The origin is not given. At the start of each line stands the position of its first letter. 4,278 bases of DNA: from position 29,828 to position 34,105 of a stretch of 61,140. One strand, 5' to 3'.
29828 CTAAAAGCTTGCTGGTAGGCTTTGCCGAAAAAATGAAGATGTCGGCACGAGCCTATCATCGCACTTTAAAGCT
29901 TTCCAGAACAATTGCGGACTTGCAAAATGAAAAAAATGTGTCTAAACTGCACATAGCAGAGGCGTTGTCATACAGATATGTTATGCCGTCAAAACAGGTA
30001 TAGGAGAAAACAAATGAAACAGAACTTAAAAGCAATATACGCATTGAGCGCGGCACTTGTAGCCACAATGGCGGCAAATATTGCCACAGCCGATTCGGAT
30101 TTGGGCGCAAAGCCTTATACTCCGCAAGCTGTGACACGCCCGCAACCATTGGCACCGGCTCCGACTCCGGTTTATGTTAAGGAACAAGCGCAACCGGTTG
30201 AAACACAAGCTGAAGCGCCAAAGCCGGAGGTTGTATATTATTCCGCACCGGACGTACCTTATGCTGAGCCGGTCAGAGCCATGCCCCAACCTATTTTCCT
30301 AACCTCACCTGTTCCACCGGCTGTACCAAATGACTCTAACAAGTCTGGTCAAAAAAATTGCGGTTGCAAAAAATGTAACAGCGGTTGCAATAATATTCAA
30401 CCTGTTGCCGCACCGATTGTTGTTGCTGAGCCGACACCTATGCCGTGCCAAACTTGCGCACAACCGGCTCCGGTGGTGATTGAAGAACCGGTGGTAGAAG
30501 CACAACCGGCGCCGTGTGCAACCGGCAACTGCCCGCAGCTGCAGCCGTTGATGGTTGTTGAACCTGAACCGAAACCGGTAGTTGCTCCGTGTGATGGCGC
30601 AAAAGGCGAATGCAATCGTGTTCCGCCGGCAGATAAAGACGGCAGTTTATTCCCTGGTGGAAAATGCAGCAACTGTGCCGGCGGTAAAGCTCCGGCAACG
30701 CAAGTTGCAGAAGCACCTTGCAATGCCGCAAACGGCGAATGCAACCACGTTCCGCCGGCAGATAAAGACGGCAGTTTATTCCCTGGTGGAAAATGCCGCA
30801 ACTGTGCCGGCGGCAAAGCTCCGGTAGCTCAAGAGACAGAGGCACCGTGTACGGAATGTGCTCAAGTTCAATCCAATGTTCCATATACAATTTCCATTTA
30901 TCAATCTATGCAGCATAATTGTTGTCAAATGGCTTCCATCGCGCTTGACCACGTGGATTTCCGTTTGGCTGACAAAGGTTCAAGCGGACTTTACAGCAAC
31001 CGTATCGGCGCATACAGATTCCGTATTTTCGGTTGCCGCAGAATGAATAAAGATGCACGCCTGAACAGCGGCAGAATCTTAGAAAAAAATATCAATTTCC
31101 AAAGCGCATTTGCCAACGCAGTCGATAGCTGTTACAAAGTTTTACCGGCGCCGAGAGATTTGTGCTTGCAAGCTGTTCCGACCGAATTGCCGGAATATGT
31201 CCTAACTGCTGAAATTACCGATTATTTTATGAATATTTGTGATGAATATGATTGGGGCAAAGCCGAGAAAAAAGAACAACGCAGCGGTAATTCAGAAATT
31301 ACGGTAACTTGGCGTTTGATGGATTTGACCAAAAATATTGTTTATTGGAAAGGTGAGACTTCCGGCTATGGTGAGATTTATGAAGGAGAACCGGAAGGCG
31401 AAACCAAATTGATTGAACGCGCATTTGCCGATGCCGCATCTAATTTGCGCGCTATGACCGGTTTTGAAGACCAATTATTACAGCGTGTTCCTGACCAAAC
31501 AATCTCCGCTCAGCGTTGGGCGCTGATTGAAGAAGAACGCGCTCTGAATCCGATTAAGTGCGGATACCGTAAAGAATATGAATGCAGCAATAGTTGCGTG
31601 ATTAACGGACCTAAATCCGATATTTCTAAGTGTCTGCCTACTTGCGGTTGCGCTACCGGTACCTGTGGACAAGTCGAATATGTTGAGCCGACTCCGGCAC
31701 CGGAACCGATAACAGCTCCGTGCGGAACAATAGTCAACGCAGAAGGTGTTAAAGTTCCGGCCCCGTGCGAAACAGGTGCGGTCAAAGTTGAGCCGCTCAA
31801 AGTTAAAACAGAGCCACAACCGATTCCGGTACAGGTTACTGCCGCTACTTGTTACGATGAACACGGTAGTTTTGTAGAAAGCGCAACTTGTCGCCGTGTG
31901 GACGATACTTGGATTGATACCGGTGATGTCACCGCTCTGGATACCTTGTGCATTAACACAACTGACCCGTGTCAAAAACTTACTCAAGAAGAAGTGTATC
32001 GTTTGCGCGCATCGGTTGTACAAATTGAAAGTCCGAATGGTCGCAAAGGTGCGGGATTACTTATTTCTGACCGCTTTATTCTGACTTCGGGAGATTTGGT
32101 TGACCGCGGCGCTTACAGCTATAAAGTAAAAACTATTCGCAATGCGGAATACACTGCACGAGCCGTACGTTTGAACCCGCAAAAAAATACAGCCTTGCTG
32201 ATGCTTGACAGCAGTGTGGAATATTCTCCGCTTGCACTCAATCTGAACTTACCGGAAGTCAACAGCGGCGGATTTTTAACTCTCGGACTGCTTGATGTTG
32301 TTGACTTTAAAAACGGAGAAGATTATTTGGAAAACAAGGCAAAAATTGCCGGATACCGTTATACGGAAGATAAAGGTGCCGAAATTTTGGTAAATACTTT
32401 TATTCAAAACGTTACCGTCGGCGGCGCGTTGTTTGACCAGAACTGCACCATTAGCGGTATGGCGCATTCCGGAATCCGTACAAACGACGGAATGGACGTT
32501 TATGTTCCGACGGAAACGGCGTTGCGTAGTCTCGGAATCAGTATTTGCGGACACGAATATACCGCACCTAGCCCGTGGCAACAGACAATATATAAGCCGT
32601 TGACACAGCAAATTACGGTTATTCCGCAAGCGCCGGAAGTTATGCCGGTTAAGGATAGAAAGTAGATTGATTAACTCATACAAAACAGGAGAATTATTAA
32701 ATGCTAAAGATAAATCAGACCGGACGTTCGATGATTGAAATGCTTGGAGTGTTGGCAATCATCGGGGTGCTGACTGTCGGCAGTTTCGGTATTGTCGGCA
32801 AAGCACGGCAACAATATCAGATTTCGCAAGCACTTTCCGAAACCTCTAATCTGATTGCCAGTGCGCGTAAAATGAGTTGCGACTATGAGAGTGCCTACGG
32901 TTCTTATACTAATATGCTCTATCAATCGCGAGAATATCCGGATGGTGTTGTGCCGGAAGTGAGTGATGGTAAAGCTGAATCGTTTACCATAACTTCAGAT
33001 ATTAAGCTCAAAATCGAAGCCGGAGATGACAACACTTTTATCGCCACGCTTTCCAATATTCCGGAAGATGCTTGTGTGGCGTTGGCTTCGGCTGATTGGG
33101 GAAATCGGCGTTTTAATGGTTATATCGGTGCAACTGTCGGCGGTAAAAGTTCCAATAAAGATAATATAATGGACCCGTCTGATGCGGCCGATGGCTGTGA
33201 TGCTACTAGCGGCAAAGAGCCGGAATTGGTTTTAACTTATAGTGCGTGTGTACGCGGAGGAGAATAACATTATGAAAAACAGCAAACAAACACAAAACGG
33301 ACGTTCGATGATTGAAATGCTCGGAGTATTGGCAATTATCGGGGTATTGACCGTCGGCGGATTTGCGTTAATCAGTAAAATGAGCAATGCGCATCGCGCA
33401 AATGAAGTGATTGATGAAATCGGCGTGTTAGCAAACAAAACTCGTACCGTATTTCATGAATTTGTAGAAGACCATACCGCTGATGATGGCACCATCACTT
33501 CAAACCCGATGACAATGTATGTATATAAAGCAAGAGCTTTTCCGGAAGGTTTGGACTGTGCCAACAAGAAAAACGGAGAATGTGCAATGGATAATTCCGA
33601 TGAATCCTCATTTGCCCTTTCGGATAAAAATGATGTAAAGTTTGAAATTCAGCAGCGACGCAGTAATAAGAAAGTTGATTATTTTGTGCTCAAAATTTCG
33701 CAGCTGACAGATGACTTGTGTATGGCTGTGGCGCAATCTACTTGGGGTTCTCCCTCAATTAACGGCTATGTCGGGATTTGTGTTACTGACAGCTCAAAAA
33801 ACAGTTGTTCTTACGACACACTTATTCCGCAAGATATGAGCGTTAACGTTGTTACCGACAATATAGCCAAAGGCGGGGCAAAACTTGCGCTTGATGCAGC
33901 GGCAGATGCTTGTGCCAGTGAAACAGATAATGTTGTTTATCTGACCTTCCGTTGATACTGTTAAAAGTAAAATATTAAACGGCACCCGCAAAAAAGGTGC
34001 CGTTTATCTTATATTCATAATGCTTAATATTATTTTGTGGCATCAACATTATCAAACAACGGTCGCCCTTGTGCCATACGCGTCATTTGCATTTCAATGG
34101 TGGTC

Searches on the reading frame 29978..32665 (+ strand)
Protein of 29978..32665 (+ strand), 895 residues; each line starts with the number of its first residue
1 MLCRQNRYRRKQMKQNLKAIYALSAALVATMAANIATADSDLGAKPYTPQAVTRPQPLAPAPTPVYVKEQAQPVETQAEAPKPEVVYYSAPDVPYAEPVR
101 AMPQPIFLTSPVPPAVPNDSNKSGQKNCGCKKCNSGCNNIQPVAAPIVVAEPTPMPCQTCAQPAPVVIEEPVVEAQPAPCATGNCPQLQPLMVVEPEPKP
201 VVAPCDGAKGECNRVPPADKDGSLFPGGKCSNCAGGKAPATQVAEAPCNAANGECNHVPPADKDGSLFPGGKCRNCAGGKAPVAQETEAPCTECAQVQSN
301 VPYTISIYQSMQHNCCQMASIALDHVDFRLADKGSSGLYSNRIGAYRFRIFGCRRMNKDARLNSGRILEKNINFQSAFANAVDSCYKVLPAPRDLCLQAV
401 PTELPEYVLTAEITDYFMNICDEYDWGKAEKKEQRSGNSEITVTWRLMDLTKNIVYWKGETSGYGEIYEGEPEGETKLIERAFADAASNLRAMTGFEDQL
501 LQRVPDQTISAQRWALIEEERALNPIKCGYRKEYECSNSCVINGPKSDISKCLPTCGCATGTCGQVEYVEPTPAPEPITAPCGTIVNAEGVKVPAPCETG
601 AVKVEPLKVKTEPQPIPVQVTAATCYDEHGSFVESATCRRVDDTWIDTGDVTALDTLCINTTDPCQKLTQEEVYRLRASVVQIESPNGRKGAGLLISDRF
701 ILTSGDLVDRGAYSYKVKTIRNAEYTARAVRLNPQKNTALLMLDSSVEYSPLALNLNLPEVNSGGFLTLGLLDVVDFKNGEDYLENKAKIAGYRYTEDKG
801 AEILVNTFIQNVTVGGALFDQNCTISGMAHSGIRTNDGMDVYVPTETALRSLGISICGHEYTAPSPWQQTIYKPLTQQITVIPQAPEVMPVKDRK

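Call 5: search_protein_families(library=pfam, proteins=[window:29978-32665:+], max_evalue=0.01)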
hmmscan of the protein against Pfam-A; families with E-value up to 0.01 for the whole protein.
window:29978-32665:+ (895 aa): 1 family
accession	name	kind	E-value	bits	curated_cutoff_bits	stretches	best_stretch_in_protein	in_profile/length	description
PF13365.12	Trypsin_2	-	0.0066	17.6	27.6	0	691-823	1-139/144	Trypsin-like peptidase domain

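Call 16: search_protein_families(library=ncbifam, proteins=[window:29978-32665:+], max_evalue=0.01)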
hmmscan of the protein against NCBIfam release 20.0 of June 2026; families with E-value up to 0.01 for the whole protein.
window:29978-32665:+ (895 aa): 0 families

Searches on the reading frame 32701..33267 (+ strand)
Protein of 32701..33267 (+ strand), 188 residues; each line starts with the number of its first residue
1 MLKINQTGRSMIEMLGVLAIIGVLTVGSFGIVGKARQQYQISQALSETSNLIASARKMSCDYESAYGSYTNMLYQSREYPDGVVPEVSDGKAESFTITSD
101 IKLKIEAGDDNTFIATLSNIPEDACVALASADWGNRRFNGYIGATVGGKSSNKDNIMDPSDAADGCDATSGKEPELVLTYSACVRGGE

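Call 5: search_protein_families(library=pfam, proteins=[window:32701-33267:+], max_evalue=0.01)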
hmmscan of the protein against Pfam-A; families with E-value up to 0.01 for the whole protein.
window:32701-33267:+ (188 aa): 2 families
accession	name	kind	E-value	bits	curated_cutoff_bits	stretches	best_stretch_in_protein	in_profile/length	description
PF05307.16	Bundlin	-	0.00061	20.5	22.3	1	101-173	71-140/151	Bundlin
PF08805.16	PilS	-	0.0016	18.9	22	1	41-169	4-128/138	PilS N terminal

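Call 6: search_protein_families(library=ncbifam, proteins=[window:32701-33267:+], max_evalue=0.01)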
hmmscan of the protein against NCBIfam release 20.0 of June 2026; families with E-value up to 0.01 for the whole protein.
window:32701-33267:+ (188 aa): 0 families

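Call 78: search_solved_structures(query=window:32701-33267:+, max_evalue=10)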
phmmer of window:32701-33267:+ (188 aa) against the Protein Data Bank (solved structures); distinct sequences matched with E-value up to 10: 9.
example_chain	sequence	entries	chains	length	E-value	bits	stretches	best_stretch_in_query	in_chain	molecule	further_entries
5oh6_A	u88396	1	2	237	0.14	15.2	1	68-145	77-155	Interaptin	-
5wyh_B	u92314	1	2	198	0.27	14.3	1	67-133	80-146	Interaptin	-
5osh_C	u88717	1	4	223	0.34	13.9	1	67-133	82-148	Interaptin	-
1q5f_A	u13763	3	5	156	0.44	13.6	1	108-175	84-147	PilS | Prepilin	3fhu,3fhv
5oh5_A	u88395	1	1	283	0.49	13.4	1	68-132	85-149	RidL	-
9k9n_A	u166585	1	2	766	0.58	13.2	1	11-82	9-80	Dipeptidyl peptidase 4 soluble form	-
7z3a_I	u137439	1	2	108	0.6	13.1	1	68-126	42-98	ACS124 light chain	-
9egp_A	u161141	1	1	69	1.4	11.9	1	5-51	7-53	Geopilin domain 1 protein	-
5ot4_A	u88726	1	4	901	1.8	11.6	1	70-132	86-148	Interaptin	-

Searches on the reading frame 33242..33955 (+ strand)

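Call 5: search_protein_families(library=pfam, proteins=[window:33242-33955:+], max_evalue=0.01)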
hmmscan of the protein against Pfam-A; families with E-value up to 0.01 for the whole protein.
window:33242-33955:+ (237 aa): 0 families

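Call 16: search_protein_families(library=ncbifam, proteins=[window:33242-33955:+], max_evalue=0.01)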
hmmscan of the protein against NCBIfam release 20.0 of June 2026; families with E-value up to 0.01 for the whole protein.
window:33242-33955:+ (237 aa): 1 family
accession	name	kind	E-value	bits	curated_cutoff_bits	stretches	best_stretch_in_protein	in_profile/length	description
NF008043.0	PRK10775.1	equivalog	0.007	15.6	366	0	8-53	11-56/276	cell division protein FtsQ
